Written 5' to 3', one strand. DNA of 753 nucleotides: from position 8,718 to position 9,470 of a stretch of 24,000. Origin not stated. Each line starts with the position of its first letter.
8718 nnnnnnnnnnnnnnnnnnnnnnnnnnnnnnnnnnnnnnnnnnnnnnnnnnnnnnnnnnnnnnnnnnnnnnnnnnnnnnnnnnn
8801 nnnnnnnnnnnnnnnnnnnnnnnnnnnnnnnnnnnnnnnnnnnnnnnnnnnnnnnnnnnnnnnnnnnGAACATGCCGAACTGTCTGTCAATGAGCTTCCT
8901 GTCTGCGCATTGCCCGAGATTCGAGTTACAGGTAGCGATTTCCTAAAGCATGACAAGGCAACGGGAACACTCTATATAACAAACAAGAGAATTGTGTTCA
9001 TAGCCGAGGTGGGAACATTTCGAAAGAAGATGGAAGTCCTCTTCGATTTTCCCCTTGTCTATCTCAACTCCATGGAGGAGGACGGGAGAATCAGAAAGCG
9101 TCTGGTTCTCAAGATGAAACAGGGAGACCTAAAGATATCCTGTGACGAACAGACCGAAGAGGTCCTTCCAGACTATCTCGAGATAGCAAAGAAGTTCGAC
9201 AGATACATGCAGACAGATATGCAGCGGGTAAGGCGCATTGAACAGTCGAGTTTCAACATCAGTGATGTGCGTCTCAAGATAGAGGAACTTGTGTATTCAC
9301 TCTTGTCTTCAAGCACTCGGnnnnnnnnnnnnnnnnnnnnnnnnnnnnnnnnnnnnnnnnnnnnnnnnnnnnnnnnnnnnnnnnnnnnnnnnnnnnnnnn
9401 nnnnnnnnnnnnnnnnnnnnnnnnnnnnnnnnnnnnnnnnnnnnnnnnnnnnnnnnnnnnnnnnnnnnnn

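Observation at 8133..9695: Unassigned 520-aa ESCRT-neighbour: candidate stand-alone GLUE/adaptor module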

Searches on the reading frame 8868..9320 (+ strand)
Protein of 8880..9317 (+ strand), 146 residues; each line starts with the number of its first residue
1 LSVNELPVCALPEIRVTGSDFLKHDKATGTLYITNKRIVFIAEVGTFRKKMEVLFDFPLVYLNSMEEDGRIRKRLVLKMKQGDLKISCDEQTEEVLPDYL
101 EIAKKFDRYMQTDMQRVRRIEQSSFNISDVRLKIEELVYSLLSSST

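Call 28: search_protein_families(library=pfam, proteins=[window:8880-9317:+], max_evalue=10)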
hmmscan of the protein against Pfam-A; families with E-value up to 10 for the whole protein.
window:8880-9317:+ (146 aa): 6 families
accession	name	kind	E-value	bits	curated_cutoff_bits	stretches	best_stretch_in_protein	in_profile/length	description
PF02893.26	GRAM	-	0.0082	16.4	23.6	1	27-73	29-75/112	GRAM domain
PF14470.12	bPH_3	-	0.0089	16.9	23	1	25-68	19-59/95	Bacterial PH domain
PF21098.3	PH-GRAM_MTMR6-like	-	0.057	14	23.5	1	23-54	13-42/92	MTMR6-9, GRAM domain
PF15933.10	RnlB_antitoxin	-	0.094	13.5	27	1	90-143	27-81/94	Antitoxin to bacterial toxin RNase LS or RnlA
PF11605.14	Vps36_ESCRT-II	-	0.11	13.1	24.1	1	23-53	31-62/92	Vacuolar protein sorting protein 36 Vps36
PF15393.11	DUF4615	-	0.23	12.4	27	0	33-52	44-63/137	Domain of unknown function (DUF4615)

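Call 47: search_solved_structures(query=A4, max_evalue=10, show_alignments=3)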
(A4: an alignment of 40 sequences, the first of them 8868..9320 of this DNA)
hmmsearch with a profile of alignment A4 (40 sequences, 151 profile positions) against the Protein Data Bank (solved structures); distinct sequences matched with E-value up to 10: 7.
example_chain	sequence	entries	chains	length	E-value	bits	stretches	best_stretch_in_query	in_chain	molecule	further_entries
2cay_A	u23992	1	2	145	0.02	17.7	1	5-75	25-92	VACUOLAR PROTEIN SORTING PROTEIN 36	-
3dcx_A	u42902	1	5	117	0.071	15.9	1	35-72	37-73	Protein of Unknown Function (DUF1696) with Pleckstrin-homology Domains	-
1w7p_D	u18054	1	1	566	0.074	15.8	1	5-71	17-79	VPS36P, YLR417W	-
6tmf_T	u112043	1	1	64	0.27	14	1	109-150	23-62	30S ribosomal protein S17e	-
5wlq_A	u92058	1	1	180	0.3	13.9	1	102-149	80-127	Capsid assembly scaffolding protein,Myosin-7,Microtubule-associated protein RP/EB family m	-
3hsa_A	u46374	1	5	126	0.47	13.2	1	25-72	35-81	pleckstrin homology domain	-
8ujw_A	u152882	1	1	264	1.5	11.6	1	19-47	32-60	GRAM domain-containing protein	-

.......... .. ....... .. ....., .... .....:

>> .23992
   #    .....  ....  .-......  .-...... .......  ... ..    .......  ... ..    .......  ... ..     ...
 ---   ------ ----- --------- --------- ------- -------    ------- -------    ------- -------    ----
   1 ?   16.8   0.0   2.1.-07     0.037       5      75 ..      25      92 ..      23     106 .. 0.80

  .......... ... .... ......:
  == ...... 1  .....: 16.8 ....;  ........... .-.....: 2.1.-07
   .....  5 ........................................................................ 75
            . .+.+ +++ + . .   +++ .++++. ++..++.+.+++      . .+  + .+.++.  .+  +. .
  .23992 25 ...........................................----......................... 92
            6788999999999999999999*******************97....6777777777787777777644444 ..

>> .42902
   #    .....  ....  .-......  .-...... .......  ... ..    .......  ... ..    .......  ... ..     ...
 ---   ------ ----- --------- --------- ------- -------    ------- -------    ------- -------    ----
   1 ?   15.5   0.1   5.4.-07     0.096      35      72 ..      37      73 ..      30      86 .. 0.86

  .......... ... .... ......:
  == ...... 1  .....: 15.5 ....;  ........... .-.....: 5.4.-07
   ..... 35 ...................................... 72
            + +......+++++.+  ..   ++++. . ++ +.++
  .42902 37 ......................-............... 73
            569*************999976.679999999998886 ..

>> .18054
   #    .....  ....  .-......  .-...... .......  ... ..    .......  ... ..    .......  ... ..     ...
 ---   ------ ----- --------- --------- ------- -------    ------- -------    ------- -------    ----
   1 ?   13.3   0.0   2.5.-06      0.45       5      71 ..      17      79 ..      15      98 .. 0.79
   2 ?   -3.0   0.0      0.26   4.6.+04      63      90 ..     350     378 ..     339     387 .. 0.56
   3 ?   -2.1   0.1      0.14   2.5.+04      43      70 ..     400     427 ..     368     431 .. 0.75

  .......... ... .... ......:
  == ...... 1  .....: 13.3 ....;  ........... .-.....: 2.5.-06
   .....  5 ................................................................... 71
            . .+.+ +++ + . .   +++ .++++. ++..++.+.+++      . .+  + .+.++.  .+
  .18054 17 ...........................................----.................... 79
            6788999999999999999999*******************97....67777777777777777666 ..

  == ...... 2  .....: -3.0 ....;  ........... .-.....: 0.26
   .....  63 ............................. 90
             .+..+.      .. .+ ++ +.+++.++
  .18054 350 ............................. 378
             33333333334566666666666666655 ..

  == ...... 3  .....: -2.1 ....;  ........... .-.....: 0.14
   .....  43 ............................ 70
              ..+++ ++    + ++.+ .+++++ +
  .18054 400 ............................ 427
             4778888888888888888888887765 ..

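Call 48: search_protein_families(library=pfam, alignment_id=A4, max_evalue=1)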
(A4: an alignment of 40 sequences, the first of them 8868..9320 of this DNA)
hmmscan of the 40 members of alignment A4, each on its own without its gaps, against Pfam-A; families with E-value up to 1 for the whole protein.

A. member 1, window:8868-9320:+ (151 aa): 6 families
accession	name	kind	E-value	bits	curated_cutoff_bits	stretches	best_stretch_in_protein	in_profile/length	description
PF02893.26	GRAM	-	0.0089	16.3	23.6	1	31-77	29-75/112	GRAM domain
PF14470.12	bPH_3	-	0.0094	16.8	23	1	29-72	19-59/95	Bacterial PH domain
PF11605.14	Vps36_ESCRT-II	-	0.054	14.1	24.1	1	5-57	10-62/92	Vacuolar protein sorting protein 36 Vps36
PF21098.3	PH-GRAM_MTMR6-like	-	0.06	13.9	23.5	1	27-58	13-42/92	MTMR6-9, GRAM domain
PF15933.10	RnlB_antitoxin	-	0.096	13.5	27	0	94-147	27-81/94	Antitoxin to bacterial toxin RNase LS or RnlA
PF15393.11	DUF4615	-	0.26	12.3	27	0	37-56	44-63/137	Domain of unknown function (DUF4615)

B. families by the number of members that match (of 40 scanned): 38 families (the first 25 are shown)
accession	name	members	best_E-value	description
PF14470.12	bPH_3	31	1.7e-07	Bacterial PH domain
PF11605.14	Vps36_ESCRT-II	14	5.9e-06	Vacuolar protein sorting protein 36 Vps36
PF02893.26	GRAM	14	7.8e-05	GRAM domain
PF08000.17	bPH_1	4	0.0097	Bacterial PH domain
PF21098.3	PH-GRAM_MTMR6-like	4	0.035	MTMR6-9, GRAM domain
PF23142.2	PH_PLEKHM2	3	0.00038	PLEKHM2 PH domain-like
PF04714.18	BCL_N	3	0.0037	BCL7, N-terminal conserver region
PF03517.19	Voldacs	3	0.055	Regulator of volume decrease after cellular swelling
PF24081.1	PH_SLA1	3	0.056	SLA1-like, PH domain-like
PF25037.1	VPS13_C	2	0.0024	Intermembrane lipid transfer protein VPS13, C-terminal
PF03703.20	bPH_2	2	0.0058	Bacterial PH domain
PF08567.17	PH_TFIIH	2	0.053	TFIIH p62 subunit, N-terminal domain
PF03539.19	Spuma_A9PTase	1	0.00043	Spumavirus aspartic protease (A9)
PF19050.5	PhoD_2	1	0.0079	PhoD related phosphatase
PF23428.2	DUF7115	1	0.012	Domain of unknown function (DUF7115)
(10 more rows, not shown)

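Call 50: predict_structure(alignment_id=A4)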
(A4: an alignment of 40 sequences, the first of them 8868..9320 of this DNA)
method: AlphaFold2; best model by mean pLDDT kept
length: 151 residues; sequences in the alignment: 40
mean_pLDDT: 86.8   pTM: 0.69
mean pLDDT of the five models: 86.8, 85.3, 85.2, 84.4, 83.9
residues with pLDDT >= 90: 86; 70-90: 47; 50-70: 16; < 50: 2
segments of 3 or more residues with pLDDT < 50: none
pLDDT, mean of each block of 10 residues (from residue 1): 89 95 87 96 93 92 95 83 94 93 93 67 69 84 75 49
secondary structure, 60 per line:
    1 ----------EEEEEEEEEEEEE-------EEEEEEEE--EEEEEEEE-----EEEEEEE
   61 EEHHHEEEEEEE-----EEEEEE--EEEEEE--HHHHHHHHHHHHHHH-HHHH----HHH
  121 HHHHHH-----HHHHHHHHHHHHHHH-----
elements in order: E11-23 E31-38 E41-48 E54-62 E66-72 E78-83 E86-91 H94-108 H110-113 H118-126 H132-146

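Call 56: fold_search(model_id=the predicted structure, library=pdb)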
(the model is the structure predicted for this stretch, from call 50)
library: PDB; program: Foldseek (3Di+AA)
matches with E <= 10: 882; with E <= 0.001: 10
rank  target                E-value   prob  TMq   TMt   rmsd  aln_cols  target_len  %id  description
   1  2hth_B                3.2e-04  1.00  0.53  0.60   4.6       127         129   15  Structural basis for ubiquitin recognition by the human EAP45/ESCRT-II GLUE domain (released 2006-10-24)
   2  1lw3                  4.6e-04  1.00  0.55  0.18   3.5       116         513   17  Crystal Structure of Myotubularin-related protein 2 complexed with phosphate (released 2003-10-07)
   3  2cay_B                5.5e-04  1.00  0.49  0.55   4.5       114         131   15  Vps36 N-terminal PH domain (released 2006-04-07)
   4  5gnh_B                5.8e-04  1.00  0.48  0.16   3.8       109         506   17  Myotubularin-related protein 2 (released 2017-07-26)
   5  6xtb                  7.2e-04  1.00  0.50  0.34   3.4       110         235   18  Subunit BBS 5 of the human core BBSome complex (released 2020-02-19)
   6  5gnh_A                7.6e-04  1.00  0.48  0.16   3.9       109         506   17  Myotubularin-related protein 2 (released 2017-07-26)
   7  2cay_A                8.0e-04  1.00  0.48  0.54   4.6       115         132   16  Vps36 N-terminal PH domain (released 2006-04-07)
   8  2bcj_A                8.5e-04  1.00  0.45  0.14   6.0       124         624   18  Crystal Structure of G Protein-Coupled Receptor Kinase 2 in Complex with Galpha-q and Gbetagamma Subunits (released 2005-12-20)
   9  1zvr                  9.5e-04  1.00  0.52  0.17   3.5       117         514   17  Crystal Structure of MTMR2 in complex with phosphatidylinositol 3,5-bisphosphate (released 2006-01-31)
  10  5he0_A                9.5e-04  1.00  0.45  0.13   4.4       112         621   19  Bovine GRK2 in complex with Gbetagamma subunits and CCG215022 (released 2016-05-11)
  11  1zsq                  1.1e-03  1.00  0.51  0.16   3.4       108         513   17  Crystal Structure of MTMR2 in complex with phosphatidylinositol 3-phosphate (released 2006-01-31)
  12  5ukl_A                1.1e-03  1.00  0.47  0.13   4.5       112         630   16  Human GRK2 in complex with Gbetagamma subunits and CCG222886 (14bd) (released 2017-04-05)
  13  4mk0_A                1.2e-03  1.00  0.45  0.13   5.7       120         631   18  Crystal structure of G protein-coupled receptor kinase 2 in complex with a a rationally designed paroxetine derivative (released 2014-01-22)
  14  3pvu_A                1.2e-03  1.00  0.43  0.13   5.6       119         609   15  Bovine GRK2 in complex with Gbetagamma subunits and a selective kinase inhibitor (CMPD101) (released 2011-06-01)
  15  8ujw                  1.3e-03  1.00  0.43  0.36   4.1        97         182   15  Crystal structure of the KETc7 antigen from Taenia solium (released 2023-11-01)
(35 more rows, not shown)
